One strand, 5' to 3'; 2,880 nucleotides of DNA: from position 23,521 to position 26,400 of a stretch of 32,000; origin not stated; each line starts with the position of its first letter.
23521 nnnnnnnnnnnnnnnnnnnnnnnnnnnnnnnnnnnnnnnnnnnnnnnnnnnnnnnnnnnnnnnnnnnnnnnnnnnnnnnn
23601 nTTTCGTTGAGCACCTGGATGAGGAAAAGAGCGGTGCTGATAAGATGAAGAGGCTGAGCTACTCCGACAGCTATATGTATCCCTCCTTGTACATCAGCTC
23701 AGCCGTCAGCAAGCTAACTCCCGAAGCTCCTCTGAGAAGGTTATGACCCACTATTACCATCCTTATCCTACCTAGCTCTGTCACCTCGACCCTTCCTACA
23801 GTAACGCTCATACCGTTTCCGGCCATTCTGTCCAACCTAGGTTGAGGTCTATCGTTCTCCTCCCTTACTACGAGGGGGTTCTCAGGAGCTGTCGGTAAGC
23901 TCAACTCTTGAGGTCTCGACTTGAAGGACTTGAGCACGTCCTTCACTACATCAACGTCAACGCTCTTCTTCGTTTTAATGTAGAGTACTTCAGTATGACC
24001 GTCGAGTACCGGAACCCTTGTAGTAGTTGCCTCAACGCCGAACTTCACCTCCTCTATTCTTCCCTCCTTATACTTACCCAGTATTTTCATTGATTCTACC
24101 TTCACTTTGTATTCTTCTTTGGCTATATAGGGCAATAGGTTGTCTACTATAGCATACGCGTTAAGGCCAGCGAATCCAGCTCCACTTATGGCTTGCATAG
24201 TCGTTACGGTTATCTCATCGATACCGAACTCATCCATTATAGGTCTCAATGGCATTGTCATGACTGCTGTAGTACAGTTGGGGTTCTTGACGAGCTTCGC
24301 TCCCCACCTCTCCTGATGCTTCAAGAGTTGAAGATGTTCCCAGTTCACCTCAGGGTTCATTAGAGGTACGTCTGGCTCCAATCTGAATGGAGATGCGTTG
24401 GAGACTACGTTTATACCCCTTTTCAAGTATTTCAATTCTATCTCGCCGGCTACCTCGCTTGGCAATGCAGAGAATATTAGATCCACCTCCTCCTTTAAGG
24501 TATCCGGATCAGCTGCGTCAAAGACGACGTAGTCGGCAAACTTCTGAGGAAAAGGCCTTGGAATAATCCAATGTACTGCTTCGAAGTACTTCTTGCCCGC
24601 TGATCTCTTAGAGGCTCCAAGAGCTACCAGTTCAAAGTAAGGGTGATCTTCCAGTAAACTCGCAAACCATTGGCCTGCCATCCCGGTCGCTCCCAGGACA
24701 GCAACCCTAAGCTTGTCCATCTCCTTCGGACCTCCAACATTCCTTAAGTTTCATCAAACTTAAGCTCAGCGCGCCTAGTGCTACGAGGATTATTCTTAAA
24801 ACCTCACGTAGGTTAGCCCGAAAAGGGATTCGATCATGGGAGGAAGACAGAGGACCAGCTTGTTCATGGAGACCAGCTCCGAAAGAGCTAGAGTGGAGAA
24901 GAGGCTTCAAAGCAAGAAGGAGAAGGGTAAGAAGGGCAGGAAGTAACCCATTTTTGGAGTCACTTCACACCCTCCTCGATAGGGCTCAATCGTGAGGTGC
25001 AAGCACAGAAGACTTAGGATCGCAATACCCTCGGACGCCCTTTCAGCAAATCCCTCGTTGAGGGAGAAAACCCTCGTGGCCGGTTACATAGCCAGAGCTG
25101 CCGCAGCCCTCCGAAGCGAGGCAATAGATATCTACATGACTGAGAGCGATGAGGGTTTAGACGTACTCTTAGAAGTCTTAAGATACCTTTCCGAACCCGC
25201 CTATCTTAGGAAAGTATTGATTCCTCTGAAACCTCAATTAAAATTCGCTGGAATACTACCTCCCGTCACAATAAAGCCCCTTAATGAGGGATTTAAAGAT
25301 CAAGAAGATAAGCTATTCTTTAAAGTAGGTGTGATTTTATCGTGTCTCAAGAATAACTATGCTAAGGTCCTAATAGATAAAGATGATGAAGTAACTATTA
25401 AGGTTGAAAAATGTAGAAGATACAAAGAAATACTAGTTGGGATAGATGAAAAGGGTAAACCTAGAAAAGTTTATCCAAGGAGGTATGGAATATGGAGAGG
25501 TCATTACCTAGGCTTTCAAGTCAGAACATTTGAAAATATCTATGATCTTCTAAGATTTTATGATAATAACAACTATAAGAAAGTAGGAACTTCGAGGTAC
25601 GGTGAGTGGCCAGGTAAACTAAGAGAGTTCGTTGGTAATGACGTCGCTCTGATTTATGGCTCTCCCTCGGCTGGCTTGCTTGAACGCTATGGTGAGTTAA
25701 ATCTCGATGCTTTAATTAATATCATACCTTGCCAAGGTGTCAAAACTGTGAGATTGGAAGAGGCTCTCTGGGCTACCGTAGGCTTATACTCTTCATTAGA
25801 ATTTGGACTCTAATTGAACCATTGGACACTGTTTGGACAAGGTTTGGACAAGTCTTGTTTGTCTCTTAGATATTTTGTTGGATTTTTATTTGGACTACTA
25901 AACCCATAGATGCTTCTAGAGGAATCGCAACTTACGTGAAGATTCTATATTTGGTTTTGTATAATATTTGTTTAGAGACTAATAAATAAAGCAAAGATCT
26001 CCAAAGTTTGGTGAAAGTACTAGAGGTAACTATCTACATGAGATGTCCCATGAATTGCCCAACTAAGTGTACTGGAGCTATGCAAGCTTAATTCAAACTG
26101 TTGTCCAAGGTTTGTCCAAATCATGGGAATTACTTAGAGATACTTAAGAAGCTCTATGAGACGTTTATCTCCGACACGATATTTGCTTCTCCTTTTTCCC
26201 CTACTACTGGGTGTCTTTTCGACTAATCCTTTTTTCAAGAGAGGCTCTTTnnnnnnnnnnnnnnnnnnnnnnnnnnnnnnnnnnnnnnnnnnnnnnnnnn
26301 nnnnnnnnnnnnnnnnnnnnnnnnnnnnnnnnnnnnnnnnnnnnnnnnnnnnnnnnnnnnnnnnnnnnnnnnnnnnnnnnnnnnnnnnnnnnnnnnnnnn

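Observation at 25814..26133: Origin-like non-coding island: inverted 11-bp-phased TTGGACA arrays around a very AT-rich core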

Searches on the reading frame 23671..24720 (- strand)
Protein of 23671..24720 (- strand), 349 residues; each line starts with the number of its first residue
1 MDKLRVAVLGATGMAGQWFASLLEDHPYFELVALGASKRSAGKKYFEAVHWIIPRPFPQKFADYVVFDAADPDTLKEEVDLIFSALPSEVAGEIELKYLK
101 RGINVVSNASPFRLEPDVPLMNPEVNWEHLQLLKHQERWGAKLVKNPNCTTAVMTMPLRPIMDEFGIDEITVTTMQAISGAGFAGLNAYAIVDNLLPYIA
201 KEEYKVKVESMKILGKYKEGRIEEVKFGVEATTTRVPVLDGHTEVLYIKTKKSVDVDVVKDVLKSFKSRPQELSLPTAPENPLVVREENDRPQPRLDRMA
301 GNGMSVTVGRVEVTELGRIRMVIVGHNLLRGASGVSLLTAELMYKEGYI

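Call 7: search_protein_families(library=pfam, proteins=[window:23671-24720:-], max_evalue=0.01)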
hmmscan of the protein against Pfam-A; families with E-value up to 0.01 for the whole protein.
window:23671-24720:- (349 aa): 4 families
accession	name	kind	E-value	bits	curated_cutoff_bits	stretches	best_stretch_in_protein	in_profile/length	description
PF02774.23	Semialdhyde_dhC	-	1.1e-34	120.6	26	1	158-329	1-183/184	Semialdehyde dehydrogenase, dimerisation domain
PF01118.30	Semialdhyde_dh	-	7.9e-32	110.6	26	1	5-131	1-119/121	Semialdehyde dehydrogenase, NAD binding domain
PF01408.29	GFO_IDH_MocA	-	0.00016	22.7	24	1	4-106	1-90/120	Oxidoreductase family, NAD-binding Rossmann fold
PF02800.25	Gp_dh_C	-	0.00027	21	24.4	0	223-271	66-114/158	Glyceraldehyde 3-phosphate dehydrogenase, C-terminal domain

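Call 14: find_encoding_contigs(protein=window:23671-24720:-, flank=10000, max_places=6)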
Protein window:23671-24720:- (349 aa): no gene with exactly this product is on record in the collection.

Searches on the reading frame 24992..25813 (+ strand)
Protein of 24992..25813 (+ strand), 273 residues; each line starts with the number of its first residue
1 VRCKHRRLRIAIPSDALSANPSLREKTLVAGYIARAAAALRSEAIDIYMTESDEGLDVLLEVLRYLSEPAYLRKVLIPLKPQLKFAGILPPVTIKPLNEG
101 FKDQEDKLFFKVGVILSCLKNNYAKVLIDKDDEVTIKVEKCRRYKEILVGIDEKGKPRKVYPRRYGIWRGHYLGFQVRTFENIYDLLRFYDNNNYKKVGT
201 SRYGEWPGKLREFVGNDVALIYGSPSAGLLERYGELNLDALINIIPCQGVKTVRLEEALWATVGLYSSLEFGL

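Call 7: search_protein_families(library=pfam, proteins=[window:24992-25813:+], max_evalue=0.01)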
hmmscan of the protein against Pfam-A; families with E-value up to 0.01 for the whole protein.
window:24992-25813:+ (273 aa): 1 family
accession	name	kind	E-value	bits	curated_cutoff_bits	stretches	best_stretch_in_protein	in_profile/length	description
PF02598.22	Methyltrn_RNA_3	-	1.3e-27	97.5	27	1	8-262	2-298/302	Putative RNA methyltransferase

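Call 8: search_protein_families(library=ncbifam, proteins=[window:24992-25813:+], max_evalue=0.01)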
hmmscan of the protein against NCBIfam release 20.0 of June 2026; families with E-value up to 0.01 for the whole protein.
window:24992-25813:+ (273 aa): 0 families

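Call 13: find_encoding_contigs(protein=window:24992-25813:+, flank=10000, max_places=6)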
Protein window:24992-25813:+ (273 aa): no gene with exactly this product is on record in the collection.

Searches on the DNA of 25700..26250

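Call 71: search_rna_families(source=window, start=25700, end=26250, threshold=evalue, max_evalue=1)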
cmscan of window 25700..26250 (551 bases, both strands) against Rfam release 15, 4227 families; matches with E-value up to 1: 0.
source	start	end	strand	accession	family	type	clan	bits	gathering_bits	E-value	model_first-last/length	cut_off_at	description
